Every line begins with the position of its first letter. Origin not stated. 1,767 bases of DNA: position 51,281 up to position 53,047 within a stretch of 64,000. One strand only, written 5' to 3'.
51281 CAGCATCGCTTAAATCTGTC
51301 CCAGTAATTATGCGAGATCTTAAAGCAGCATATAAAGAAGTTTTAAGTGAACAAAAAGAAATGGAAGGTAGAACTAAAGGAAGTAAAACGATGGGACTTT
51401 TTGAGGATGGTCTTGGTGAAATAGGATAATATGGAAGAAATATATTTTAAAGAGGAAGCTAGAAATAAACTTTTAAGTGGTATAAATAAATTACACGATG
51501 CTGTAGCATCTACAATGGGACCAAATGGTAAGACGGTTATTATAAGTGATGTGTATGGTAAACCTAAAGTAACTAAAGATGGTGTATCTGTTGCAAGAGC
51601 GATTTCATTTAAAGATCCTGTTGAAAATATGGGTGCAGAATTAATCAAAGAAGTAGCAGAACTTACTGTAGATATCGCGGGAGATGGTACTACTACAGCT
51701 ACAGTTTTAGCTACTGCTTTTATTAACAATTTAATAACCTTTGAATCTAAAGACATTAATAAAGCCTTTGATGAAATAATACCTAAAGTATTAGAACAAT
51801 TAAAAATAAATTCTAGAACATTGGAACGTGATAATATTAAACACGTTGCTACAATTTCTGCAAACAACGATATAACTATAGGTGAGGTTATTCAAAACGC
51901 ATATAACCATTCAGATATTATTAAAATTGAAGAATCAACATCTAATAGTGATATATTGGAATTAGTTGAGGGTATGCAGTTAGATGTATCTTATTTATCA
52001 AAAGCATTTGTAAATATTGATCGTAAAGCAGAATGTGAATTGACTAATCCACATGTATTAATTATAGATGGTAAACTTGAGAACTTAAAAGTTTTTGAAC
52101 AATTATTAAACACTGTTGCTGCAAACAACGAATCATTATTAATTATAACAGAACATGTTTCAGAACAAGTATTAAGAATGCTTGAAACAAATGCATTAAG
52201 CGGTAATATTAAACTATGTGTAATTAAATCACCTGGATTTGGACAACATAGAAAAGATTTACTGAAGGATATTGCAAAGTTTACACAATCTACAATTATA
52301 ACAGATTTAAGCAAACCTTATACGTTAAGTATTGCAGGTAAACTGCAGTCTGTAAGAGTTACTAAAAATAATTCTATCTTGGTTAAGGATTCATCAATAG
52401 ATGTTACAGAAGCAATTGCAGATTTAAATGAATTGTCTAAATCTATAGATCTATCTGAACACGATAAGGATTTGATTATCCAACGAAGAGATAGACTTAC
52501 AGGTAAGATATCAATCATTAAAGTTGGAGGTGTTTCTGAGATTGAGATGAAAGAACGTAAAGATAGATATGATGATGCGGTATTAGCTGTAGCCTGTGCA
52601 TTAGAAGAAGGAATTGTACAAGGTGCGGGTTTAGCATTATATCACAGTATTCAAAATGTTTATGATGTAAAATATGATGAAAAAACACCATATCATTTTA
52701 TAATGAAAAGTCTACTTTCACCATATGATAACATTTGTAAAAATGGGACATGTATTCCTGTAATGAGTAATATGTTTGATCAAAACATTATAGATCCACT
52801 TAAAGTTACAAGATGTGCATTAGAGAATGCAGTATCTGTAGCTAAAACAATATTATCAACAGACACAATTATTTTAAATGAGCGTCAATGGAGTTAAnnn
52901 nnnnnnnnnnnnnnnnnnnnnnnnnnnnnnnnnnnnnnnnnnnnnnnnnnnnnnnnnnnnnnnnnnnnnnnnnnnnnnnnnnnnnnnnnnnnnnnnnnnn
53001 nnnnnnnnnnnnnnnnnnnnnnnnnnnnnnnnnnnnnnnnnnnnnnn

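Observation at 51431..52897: Phage-encoded GroEL-like chaperonin immediately upstream of terminase and portal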

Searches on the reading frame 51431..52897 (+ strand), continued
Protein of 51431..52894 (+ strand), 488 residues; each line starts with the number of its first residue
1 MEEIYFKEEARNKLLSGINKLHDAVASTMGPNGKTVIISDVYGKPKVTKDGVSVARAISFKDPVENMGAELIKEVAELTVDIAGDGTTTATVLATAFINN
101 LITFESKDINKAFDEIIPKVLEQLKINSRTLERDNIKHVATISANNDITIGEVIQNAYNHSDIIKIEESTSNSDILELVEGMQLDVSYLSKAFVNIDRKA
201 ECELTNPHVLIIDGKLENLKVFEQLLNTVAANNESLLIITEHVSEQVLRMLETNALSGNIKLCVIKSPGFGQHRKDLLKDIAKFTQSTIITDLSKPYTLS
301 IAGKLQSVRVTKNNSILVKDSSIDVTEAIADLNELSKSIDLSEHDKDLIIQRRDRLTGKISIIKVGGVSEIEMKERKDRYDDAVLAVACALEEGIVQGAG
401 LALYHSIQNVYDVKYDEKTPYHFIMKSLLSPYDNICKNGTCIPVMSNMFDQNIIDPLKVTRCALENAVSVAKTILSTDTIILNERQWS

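Call 42: predict_structure(alignment_id=A5)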
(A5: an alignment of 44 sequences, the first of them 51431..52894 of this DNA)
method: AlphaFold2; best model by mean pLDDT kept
length: 488 residues; sequences in the alignment: 44
mean_pLDDT: 89.3   pTM: 0.80
mean pLDDT of the five models: 89.3, 88.7, 88.1, 77.7, 73.2
residues with pLDDT >= 90: 267; 70-90: 208; 50-70: 13; < 50: 0
segments of 3 or more residues with pLDDT < 50: none
pLDDT, mean of each block of 10 residues (from residue 1): 69 93 92 87 85 88 92 90 88 96 93 94 95 93 90 94 88 90 87 79 93 92 92 94 93 89 89 90 94 89 94 89 89 87 86 87 90 88 91 92 89 73 93 91 79 92 96 90 81
secondary structure, 60 per line:
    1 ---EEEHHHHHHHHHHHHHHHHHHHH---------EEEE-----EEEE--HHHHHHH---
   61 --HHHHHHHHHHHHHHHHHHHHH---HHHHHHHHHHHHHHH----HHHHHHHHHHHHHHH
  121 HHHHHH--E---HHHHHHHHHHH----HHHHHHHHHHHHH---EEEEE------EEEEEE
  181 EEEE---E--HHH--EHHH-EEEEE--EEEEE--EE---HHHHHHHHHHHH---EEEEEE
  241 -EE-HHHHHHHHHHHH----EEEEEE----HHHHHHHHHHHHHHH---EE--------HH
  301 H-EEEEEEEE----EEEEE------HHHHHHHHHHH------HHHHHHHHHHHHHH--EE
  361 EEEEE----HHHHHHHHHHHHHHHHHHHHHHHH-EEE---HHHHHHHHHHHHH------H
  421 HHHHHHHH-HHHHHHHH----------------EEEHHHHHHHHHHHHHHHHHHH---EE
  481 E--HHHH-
elements in order: E4-6 H7-26 E36-39 E45-48 H51-57 H63-83 H87-101 H106-126 H133-143 H148-160 E164-168 E175-184 E201-205 E208-212 H220-231 E235-240 H245-256 E261-266 H271-285 E303-310 E315-319 H326-336 H343-356 E359-365 H370-393 E395-397 H401-413 H420-428 H430-437 E454-456 H457-475 E479-481 H484-487

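Call 46: fold_search(model_id=the predicted structure, library=pdb)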
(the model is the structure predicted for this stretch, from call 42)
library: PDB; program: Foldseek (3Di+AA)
matches with E <= 10: 917; with E <= 0.001: 566
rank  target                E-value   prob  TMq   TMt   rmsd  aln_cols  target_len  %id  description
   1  8wuc_A                1.4e-47  1.00  0.63  0.59  13.3       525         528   36  Cryo-EM structure of H. thermoluteolus GroEL-GroES2 football complex (released 2024-03-27)
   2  9es0_A                9.7e-46  1.00  0.63  0.59  12.9       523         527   33  ATP-bound human mitochondrial Hsp60-Hsp10 football complex (released 2025-04-09)
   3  8wu4_A                1.5e-45  1.00  0.78  0.73   5.0       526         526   35  Cryo-EM structure of native H. thermoluteolus TH-1 GroEL (released 2024-03-27)
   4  4v4o_F                2.5e-45  1.00  0.64  0.59  12.4       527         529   34  Crystal Structure of the Chaperonin Complex Cpn60/Cpn10/(ADP)7 from Thermus Thermophilus (released 2014-07-09)
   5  4v4o_G                3.1e-45  1.00  0.64  0.60  14.2       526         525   34  Crystal Structure of the Chaperonin Complex Cpn60/Cpn10/(ADP)7 from Thermus Thermophilus (released 2014-07-09)
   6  4v4o_A                3.4e-45  1.00  0.64  0.60  12.2       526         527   34  Crystal Structure of the Chaperonin Complex Cpn60/Cpn10/(ADP)7 from Thermus Thermophilus (released 2014-07-09)
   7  4v4o_C                3.6e-45  1.00  0.64  0.60  12.1       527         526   34  Crystal Structure of the Chaperonin Complex Cpn60/Cpn10/(ADP)7 from Thermus Thermophilus (released 2014-07-09)
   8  1mnf_A                7.7e-45  1.00  0.78  0.73   5.1       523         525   34  Domain motions in GroEL upon binding of an oligopeptide (released 2003-10-07)
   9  4wsc_A                1.0e-44  1.00  0.78  0.73   5.1       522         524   35  Crystal structure of a GroELK105A mutant (released 2015-11-11)
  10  5opw_A                1.2e-44  1.00  0.79  0.74   5.0       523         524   35  Crystal structure of the GroEL mutant A109C (released 2018-01-10)
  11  5opx_A                1.2e-44  1.00  0.64  0.60  11.8       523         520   34  Crystal structure of the GroEL mutant A109C in complex with GroES and ADP BeF2 (released 2018-01-10)
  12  1ss8_A                1.3e-44  1.00  0.78  0.73   5.2       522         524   34  GroEL (released 2005-03-01)
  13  8wuw_A                1.5e-44  1.00  0.63  0.59  13.6       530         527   38  Cryo-EM structure of H. thermophilus GroEL-GroES2 asymmetric football complex (released 2024-03-27)
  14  4ki8_A                2.0e-44  1.00  0.91  0.85   2.9       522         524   34  Crystal structure of a GroEL-ADP complex in the relaxed allosteric state (released 2013-07-17)
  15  8g7l_A                2.0e-44  1.00  0.84  0.79   4.2       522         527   33  ATP-bound mtHsp60 V72I (released 2023-07-12)
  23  8bl2_A                9.0e-44  1.00  0.91  0.85   3.1       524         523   34  Structure of GroEL-ATP complex plunge frozen 200 ms after reaction initiation (released 2023-08-09)
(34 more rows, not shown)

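Call 57: search_protein_families(library=pfam, proteins=[L049:10872-11249:+, L001:7767-8153:+, L049:7866-9347:+, L001:3976-5445:+], max_evalue=1)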
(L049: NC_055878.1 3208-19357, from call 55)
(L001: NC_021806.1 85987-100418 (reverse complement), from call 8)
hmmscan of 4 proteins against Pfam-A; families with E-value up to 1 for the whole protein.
L049:10872-11249:+ (126 aa): 1 family
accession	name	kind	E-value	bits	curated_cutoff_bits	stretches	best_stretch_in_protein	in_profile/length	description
PF00166.26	Cpn10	-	0.15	12.6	21.1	1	9-59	14-63/93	Chaperonin 10 Kd subunit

L001:7767-8153:+ (129 aa): 1 family
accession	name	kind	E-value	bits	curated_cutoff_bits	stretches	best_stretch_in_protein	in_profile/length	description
PF17961.7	Big_8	-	0.0088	16.6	22.9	1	6-47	48-90/103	Bacterial Ig domain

L049:7866-9347:+ (494 aa): 2 families
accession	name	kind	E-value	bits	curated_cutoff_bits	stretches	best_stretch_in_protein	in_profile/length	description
PF00118.29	Cpn60_TCP1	-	3.3e-49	168.3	34.3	2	23-423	1-389/490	TCP-1/cpn60 chaperonin family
PF02241.23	MCR_beta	-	0.0011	19.1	25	1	148-233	66-157/249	Methyl-coenzyme M reductase beta subunit, C-terminal domain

L001:3976-5445:+ (490 aa): 3 families
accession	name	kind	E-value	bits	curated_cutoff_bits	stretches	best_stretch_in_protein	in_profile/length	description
PF00118.29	Cpn60_TCP1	-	5.6e-48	164.3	34.3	2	22-414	1-383/490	TCP-1/cpn60 chaperonin family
PF10133.14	CooT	-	0.003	18.3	27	1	311-345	20-54/60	CO dehydrogenase accessory protein CooT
PF04888.17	SseC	-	0.075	13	30.2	1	68-173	174-278/312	Secretion system effector C (SseC) like family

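Call 59: search_dna_similar(query=window:51431-52894:+, collection=phages, mode=protein, max_evalue=1e-10, max_rows=40)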
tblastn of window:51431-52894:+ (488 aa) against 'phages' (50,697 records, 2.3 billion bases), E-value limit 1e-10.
Records with a match: 288; places in all: 288; records where one place covers at least 80% of the query: 257.
Best place of each record, by identity: <60% 288.
By first word of the organism name: Vibrio 89; Flavobacterium 73; Aeromonas 19; Staphylococcus 11; Pseudomonas 11; Cellulophaga 9; Bacillus 8; uncultured 7; Listeria 7; Klebsiella 7; and 21 more.
By host as written in the record: - 80; Flavobacterium sp. BAL314 68; Aeromonas hydrophila 9; Staphylococcus aureus 8; Listeria monocytogenes 6; Flavobacterium sp. LMO8 4; Cellulophaga sp. HaHa_2_95 4; Bacillus subtilis 4; and 71 more.
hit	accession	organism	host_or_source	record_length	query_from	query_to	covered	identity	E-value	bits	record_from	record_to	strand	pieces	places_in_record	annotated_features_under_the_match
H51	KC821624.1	Cellulophaga phage phi14:2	Cellulophaga baltica #14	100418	2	482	99%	38.0%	1e-75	265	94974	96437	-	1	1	chaperonin GroEL | hypothetical protein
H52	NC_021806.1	Cellulophaga phage phi14:2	Cellulophaga baltica #14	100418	2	482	99%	38.0%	1e-75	265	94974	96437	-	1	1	g105: chaperonin groEL | g106: hypothetical protein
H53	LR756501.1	uncultured phage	metagenomic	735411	4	481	98%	38.0%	2e-86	296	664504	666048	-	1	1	record has no annotation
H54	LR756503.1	uncultured phage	metagenomic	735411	4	481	98%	38.0%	2e-86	296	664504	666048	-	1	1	record has no annotation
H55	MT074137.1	Bacteroides phage DAC16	Bacteroides thetaiotaomicron VPI-5485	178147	2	485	99%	37.2%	2e-95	322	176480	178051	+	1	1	hypothetical protein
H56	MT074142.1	Bacteroides phage DAC23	Bacteroides thetaiotaomicron VPI-5490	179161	2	485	99%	37.2%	4e-95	321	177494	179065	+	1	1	hypothetical protein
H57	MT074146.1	Bacteroides phage SJC03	Bacteroides thetaiotaomicron VPI-5494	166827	2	485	99%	37.2%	5e-95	320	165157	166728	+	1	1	hypothetical protein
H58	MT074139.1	Bacteroides phage DAC19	Bacteroides thetaiotaomicron VPI-5487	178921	2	485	99%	36.8%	2e-94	318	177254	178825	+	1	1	hypothetical protein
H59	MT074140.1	Bacteroides phage DAC20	Bacteroides thetaiotaomicron VPI-5488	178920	2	485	99%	36.8%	2e-94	318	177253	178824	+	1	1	hypothetical protein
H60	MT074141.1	Bacteroides phage DAC22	Bacteroides thetaiotaomicron VPI-5489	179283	2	485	99%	36.8%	2e-94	318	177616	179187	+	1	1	hypothetical protein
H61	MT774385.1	uncultured phage cr108_1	human feces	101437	4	488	99%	36.7%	7e-79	274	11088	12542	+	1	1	chaperonin GroEL | hypothetical protein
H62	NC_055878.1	uncultured phage cr108_1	human feces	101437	4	488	99%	36.7%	7e-79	274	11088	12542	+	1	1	chaperonin groEL | hypothetical protein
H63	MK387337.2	Vibrio phage Va1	Vibrio alginolyticus NBRC 15630 = ATCC ...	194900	2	481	98%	36.7%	1e-84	290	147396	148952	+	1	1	chaperonin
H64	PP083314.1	Vibrio phage VB_VaC_SRILMA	Vibrio alginolyticus CECT 521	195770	2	481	98%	36.7%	1e-84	290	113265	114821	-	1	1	chaperonin groEL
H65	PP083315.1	Vibrio phage VB_VaC_TDDLMA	Vibrio alginolyticus CECT 521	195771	2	481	98%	36.7%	1e-84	290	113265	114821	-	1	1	chaperonin groEL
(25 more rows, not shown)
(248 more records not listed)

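Call 73: search_protein_families(library=phrogs, proteins=[L003:7677-8240:+, L001:8156-8740:+, L003:7390-7674:+], max_evalue=0.01)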
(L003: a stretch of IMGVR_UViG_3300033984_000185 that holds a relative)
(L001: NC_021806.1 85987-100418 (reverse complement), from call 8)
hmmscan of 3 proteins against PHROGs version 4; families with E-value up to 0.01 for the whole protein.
L003:7677-8240:+ (188 aa): 1 family
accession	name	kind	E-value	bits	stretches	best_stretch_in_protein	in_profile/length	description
phrog_16390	-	unknown function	0.00044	21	1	17-185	18-187/189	-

L001:8156-8740:+ (195 aa): 1 family
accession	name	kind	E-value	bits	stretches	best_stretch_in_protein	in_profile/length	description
phrog_28356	-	unknown function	0.0074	17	0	73-130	9-63/142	-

L003:7390-7674:+ (95 aa): 0 families

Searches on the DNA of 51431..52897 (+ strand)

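Call 5: search_dna_similar(query=window:51431-52897:+, collection=phages, mode=distant, max_rows=20)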
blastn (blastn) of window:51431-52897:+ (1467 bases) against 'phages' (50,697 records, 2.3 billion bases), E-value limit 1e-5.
Records with a match: 20; places in all: 20; records where one place covers at least 80% of the query: 0.
Best place of each record, by identity: 60-80% 20.
By first word of the organism name: Vibrio 7; Cellulophaga 6; Flavobacterium 4; uncultured 2; Bacteriophage 1.
By host as written in the record: - 5; Flavobacterium sp. LMO8 4; Cellulophaga sp. HaHa_2_95 4; Cellulophaga baltica #14 2; Vibrio parahaemolyticus 2; Vibrio parahaemolyticus TY18 1; Vibrio alginolyticus AF-1 1; Vibrio parahaemolyticus LCU-VP51 1.
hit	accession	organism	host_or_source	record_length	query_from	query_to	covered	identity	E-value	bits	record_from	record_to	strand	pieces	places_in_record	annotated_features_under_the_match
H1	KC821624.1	Cellulophaga phage phi14:2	Cellulophaga baltica #14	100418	142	1433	20%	77.6%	4e-14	220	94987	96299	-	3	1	chaperonin GroEL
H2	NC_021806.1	Cellulophaga phage phi14:2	Cellulophaga baltica #14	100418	142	1433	20%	77.6%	4e-14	220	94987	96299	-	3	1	g105: chaperonin groEL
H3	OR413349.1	Vibrio phage pv27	Vibrio parahaemolyticus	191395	124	296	12%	68.2%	5e-7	63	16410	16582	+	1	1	chaperonin groEL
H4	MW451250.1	Vibrio phage phiTY18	Vibrio parahaemolyticus TY18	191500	124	296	12%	68.2%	5e-7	63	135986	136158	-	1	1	record has no annotation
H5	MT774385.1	uncultured phage cr108_1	human feces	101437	133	282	10%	70.0%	1e-8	69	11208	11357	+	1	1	chaperonin GroEL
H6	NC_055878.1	uncultured phage cr108_1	human feces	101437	133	282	10%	70.0%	1e-8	69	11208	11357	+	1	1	chaperonin groEL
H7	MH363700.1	Vibrio phage VP-1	Vibrio parahaemolyticus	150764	139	278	10%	72.3%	9e-10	73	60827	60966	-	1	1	none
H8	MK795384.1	Vibrio phage VAP7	sewage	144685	139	278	10%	71.6%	1e-8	68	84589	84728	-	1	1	molecular chaperone GroEL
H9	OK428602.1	Vibrio phage BX-1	Vibrio alginolyticus AF-1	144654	139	278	10%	71.6%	1e-8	68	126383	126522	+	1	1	heat shock protein 60 kDa family chaperone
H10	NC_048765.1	Vibrio phage VAP7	sewage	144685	139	278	10%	71.6%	1e-8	68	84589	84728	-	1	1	chaperonin groEL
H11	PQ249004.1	Vibrio phage vB_VpaS_SD25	Vibrio parahaemolyticus LCU-VP51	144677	139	278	10%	71.6%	1e-8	68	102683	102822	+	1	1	chaperonin groEL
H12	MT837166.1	Bacteriophage sp.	human fecal samples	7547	142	281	10%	70.4%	5e-7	63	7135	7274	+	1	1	record has no annotation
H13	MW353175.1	Flavobacterium phage vB_FspM_immuto_2-6A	Flavobacterium sp. LMO8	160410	1340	1433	6%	76.6%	9e-10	72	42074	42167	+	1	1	chaperonin GroEL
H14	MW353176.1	Flavobacterium phage vB_FspM_immuto_3-5A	Flavobacterium sp. LMO8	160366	1340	1433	6%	76.6%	9e-10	72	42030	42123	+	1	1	chaperonin GroEL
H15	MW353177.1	Flavobacterium phage vB_FspM_immuto_13-6C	Flavobacterium sp. LMO8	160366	1340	1433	6%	76.6%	9e-10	72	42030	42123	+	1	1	chaperonin GroEL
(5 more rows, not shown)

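Call 8: get_annotated_region(hit=H2, flank=9000)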
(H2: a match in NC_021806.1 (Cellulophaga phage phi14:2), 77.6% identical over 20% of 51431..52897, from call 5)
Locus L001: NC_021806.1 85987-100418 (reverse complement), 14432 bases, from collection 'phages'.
description: Cellulophaga phage phi14:2, complete genome.
organism: Cellulophaga phage phi14:2 (NCBI taxid 1327990)
taxonomy: Viruses; Duplodnaviria; Heunggongvirae; Uroviricota; Caudoviricetes; Crassvirales; Steigviridae; Asinivirinae; Akihdevirus; Akihdevirus balticus
host: Cellulophaga baltica #14; source: seawater; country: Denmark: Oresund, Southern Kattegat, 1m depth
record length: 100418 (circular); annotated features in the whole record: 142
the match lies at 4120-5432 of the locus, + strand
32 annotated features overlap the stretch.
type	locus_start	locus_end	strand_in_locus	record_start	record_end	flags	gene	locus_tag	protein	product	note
misc_feature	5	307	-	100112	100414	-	-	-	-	-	This is the location of an original feature which has been removed as of June 15 2020; /product='hypothetical protein' ...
misc_feature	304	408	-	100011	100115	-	-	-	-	-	This is the location of an original feature which has been removed as of June 15 2020; /product='hypothetical protein' ...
misc_feature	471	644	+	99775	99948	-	-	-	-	-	This is the location of an original feature which has been removed as of June 15 2020; /product='hypothetical protein' ...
CDS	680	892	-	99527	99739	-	g114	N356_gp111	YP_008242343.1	hypothetical protein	-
CDS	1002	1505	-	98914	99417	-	g113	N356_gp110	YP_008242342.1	hypothetical protein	-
misc_feature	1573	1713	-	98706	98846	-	-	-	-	-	This is the location of an original feature which has been removed as of June 15 2020; /product='hypothetical protein' ...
CDS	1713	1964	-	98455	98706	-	g112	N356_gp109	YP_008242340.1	hypothetical protein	-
CDS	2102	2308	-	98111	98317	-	g111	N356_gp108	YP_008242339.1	hypothetical protein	-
misc_feature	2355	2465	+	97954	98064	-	-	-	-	-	This is the location of an original feature which has been removed as of June 15 2020; /product='hypothetical protein' ...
misc_feature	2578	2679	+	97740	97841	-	-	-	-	-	This is the location of an original feature which has been removed as of June 15 2020; /product='hypothetical protein' ...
CDS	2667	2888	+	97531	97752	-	g110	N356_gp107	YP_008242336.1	hypothetical protein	-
misc_feature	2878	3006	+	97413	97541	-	-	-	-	-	This is the location of an original feature which has been removed as of June 15 2020; /product='hypothetical protein' ...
CDS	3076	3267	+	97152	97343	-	g109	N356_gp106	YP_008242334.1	hypothetical protein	-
CDS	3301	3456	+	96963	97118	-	g108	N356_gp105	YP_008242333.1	hypothetical protein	-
misc_feature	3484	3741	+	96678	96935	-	-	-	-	-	This is the location of an original feature which has been updated as of June 15 2020; g107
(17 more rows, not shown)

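Call 55: get_annotated_region(hit=H6, flank=8000)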
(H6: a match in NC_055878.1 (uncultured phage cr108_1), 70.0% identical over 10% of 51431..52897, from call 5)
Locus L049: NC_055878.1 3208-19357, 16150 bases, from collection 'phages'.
description: CrAssphage cr108_1, complete genome.
organism: uncultured phage cr108_1 (NCBI taxid 2772069)
taxonomy: Viruses; Duplodnaviria; Heunggongvirae; Uroviricota; Caudoviricetes; Crassvirales; Steigviridae; Asinivirinae; Pipoluvirus; Pipoluvirus rarus
host: -; source: human feces; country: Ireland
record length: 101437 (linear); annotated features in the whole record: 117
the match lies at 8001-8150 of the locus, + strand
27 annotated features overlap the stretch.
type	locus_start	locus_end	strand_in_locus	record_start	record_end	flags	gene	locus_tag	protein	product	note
CDS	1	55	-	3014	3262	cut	-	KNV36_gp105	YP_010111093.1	hypothetical protein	gp_22553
CDS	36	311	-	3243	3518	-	-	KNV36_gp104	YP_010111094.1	hypothetical protein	gp_22554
CDS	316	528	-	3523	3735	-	-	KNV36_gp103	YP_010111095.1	hypothetical protein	gp_22555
CDS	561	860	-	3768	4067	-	-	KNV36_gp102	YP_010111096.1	hypothetical protein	gp_22556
CDS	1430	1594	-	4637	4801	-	-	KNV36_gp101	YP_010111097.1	hypothetical protein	gp_22557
tRNA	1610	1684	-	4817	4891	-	-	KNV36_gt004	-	tRNA-Met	-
CDS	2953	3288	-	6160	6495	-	-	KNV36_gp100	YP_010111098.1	hypothetical protein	gp_22559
CDS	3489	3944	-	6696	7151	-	-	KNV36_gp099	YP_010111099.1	hypothetical protein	gp_22560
CDS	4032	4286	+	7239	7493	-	-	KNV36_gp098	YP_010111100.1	hypothetical protein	gp_22561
CDS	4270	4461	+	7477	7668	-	-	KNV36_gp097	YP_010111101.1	hypothetical protein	gp_22562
CDS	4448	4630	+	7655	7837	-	-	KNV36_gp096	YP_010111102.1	hypothetical protein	gp_22563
CDS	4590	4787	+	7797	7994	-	-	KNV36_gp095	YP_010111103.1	hypothetical protein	gp_22564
CDS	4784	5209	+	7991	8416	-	-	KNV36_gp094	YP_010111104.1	hypothetical protein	gp_22565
CDS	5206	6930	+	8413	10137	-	-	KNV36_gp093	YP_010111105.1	VOG4686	gp_22566; morphogenesis protein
tRNA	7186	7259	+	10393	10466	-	-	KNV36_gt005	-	tRNA-Asn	-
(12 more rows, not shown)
